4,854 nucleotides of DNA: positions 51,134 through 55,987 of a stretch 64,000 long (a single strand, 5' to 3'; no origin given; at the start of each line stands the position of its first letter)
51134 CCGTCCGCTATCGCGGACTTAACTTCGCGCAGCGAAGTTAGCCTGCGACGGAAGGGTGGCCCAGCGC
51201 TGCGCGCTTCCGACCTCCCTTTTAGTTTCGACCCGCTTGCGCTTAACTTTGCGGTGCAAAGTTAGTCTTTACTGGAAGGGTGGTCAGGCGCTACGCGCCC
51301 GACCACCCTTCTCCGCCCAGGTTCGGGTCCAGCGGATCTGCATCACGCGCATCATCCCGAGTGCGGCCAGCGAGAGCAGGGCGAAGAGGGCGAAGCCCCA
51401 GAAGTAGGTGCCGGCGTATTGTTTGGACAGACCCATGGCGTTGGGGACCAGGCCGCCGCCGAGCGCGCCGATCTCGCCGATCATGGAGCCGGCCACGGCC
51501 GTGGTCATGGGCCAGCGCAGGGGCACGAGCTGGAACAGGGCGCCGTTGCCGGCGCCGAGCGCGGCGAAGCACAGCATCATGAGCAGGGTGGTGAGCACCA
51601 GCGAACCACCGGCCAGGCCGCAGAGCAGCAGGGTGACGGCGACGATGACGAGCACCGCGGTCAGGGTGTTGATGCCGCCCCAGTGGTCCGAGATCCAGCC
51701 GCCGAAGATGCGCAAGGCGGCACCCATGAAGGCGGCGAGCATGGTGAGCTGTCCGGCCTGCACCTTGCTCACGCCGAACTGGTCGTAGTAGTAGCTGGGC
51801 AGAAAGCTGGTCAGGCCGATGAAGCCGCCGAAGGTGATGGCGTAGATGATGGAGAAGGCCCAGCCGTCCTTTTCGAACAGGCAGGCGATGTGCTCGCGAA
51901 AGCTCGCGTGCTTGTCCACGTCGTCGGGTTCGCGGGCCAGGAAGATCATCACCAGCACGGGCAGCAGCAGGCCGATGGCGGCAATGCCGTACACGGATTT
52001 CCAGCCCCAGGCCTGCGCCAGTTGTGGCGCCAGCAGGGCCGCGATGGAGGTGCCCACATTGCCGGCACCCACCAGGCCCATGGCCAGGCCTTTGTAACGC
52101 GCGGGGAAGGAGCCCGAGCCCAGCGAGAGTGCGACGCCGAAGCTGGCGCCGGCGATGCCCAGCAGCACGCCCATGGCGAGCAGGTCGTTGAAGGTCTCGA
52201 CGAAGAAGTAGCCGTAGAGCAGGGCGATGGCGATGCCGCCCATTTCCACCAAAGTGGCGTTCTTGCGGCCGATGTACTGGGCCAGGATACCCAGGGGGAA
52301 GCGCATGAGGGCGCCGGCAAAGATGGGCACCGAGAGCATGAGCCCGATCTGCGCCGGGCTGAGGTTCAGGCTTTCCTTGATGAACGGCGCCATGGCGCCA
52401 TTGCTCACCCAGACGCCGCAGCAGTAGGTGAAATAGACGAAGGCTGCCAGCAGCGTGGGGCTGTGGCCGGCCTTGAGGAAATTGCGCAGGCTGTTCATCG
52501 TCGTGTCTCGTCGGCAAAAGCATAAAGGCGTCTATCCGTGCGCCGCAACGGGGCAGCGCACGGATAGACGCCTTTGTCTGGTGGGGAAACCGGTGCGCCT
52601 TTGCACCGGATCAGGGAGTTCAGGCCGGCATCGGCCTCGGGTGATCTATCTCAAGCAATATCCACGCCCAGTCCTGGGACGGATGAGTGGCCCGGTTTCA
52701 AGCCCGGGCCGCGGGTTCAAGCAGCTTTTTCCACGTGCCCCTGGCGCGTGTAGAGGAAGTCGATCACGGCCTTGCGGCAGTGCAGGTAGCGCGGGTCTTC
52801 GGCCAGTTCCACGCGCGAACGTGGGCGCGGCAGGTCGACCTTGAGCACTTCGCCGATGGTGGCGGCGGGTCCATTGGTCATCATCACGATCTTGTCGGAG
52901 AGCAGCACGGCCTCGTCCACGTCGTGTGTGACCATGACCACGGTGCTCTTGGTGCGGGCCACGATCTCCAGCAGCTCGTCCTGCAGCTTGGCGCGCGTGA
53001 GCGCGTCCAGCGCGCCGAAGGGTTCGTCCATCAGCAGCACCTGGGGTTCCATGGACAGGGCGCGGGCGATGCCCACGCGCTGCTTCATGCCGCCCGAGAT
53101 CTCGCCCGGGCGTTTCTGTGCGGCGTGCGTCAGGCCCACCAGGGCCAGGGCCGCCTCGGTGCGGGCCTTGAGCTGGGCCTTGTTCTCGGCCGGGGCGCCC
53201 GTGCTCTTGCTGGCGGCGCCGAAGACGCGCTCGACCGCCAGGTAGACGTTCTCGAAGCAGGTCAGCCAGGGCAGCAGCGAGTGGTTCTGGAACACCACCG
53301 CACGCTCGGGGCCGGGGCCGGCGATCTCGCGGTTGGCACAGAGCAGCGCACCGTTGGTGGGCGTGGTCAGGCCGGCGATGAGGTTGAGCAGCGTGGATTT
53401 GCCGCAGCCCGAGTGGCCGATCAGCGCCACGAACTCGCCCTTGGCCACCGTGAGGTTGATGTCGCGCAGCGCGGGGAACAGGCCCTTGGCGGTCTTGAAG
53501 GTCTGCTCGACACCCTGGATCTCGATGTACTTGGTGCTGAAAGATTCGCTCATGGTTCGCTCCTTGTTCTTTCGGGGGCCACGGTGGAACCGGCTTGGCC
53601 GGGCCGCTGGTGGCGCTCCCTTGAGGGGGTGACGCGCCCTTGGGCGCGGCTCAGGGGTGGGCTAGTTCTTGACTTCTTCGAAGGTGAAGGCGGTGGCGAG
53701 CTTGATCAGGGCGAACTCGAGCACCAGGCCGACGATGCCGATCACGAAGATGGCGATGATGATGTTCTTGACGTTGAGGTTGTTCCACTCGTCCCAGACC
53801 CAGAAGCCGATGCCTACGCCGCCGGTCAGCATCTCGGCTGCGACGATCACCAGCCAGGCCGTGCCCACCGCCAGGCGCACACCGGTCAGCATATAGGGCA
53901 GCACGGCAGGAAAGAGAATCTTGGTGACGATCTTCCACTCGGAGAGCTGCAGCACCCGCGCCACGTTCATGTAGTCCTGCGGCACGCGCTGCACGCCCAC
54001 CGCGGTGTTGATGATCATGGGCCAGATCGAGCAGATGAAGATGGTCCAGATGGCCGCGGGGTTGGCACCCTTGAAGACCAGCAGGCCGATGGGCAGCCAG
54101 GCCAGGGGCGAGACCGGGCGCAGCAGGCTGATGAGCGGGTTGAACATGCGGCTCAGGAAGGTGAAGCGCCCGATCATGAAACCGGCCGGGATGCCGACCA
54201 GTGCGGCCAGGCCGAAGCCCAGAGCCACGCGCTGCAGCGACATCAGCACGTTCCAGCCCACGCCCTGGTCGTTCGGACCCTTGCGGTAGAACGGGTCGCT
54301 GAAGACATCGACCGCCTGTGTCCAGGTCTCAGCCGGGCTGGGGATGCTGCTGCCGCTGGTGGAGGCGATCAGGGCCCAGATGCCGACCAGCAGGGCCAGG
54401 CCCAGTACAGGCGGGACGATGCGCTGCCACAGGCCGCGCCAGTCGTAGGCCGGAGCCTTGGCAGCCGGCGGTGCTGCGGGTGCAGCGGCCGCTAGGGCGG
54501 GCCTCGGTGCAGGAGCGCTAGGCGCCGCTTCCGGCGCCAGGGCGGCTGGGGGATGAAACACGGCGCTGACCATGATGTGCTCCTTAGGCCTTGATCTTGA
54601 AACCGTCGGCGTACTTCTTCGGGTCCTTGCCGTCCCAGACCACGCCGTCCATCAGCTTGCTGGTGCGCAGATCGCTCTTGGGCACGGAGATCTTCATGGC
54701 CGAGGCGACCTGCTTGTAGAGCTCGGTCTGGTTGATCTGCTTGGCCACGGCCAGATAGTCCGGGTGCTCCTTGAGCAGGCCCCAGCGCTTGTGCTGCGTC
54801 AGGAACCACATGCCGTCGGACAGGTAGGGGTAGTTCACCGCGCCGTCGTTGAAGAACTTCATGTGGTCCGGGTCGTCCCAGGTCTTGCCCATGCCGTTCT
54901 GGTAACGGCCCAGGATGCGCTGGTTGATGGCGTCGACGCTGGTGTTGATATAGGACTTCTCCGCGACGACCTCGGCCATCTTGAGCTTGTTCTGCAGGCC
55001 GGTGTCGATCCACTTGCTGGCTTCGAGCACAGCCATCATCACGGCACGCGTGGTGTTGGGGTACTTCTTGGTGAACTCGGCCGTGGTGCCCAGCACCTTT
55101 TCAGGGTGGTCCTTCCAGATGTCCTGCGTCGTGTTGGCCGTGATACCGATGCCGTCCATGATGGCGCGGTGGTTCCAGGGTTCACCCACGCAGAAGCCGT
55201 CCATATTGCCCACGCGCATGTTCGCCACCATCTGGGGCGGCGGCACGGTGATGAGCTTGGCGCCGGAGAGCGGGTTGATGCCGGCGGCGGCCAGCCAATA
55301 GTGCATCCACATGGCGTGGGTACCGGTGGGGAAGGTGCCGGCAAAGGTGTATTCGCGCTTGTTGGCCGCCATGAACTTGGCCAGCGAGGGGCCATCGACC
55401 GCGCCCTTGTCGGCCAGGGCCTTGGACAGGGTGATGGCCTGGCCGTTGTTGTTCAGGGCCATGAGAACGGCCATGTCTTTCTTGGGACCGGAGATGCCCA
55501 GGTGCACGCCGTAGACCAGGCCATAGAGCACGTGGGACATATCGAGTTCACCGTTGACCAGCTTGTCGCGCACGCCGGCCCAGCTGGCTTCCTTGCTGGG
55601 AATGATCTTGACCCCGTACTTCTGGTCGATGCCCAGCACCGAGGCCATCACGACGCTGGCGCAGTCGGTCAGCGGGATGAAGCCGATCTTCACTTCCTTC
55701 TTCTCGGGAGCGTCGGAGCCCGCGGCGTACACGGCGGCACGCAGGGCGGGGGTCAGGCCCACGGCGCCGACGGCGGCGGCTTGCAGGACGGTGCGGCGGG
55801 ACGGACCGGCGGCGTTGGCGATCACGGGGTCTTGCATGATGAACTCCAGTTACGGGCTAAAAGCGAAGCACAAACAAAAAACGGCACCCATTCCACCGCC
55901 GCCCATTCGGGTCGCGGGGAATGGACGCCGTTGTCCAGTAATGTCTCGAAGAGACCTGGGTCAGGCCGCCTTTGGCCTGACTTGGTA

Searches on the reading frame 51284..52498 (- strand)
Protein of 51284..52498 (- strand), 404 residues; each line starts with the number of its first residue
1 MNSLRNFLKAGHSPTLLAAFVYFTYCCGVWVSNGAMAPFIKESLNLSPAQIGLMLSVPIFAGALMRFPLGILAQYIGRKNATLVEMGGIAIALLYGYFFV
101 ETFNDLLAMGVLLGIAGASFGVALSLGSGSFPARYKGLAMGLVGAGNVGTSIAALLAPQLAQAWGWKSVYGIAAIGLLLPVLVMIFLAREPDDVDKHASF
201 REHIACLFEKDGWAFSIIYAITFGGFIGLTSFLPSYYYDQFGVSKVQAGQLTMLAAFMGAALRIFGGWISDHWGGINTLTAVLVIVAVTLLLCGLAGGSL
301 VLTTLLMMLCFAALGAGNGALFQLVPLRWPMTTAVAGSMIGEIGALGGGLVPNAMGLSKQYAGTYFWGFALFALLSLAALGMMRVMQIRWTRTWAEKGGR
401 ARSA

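Call 76: search_protein_families(library=pfam, proteins=[window:51284-52498:-], max_evalue=0.00001)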
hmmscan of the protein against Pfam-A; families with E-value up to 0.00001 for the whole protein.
window:51284-52498:- (404 aa): 1 family
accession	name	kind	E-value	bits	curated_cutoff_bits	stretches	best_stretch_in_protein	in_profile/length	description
PF07690.21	MFS_1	-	1.2e-39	136.7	33.4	1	19-349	2-344/347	Major Facilitator Superfamily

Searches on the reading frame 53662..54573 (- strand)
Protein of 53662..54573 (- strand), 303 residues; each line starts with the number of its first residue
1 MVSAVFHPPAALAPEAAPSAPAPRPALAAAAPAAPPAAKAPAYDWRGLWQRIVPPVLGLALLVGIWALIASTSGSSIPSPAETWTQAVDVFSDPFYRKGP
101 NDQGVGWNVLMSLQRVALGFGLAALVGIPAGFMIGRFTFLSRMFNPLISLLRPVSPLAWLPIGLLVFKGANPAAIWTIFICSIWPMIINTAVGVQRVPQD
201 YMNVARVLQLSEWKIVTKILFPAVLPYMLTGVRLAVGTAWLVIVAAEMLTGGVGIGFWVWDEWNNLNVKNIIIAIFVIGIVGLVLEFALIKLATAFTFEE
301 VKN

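Call 76: search_protein_families(library=pfam, proteins=[window:53662-54573:-], max_evalue=0.00001)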
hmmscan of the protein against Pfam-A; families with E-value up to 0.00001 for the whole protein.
window:53662-54573:- (303 aa): 1 family
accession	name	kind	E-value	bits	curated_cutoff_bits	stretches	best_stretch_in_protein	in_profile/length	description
PF00528.27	BPD_transp_1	-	3.9e-23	82.6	26.4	1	127-287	1-169/184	Binding-protein-dependent transport system inner membrane component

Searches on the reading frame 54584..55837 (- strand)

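Call 76: search_protein_families(library=pfam, proteins=[window:54584-55837:-], max_evalue=0.00001)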
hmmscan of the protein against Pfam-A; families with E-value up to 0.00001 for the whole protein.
window:54584-55837:- (417 aa): 1 family
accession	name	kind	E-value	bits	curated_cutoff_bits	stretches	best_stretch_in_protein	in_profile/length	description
PF13379.11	NMT1_2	-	9.6e-98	327.4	24.7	1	42-291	1-251/252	NMT1-like family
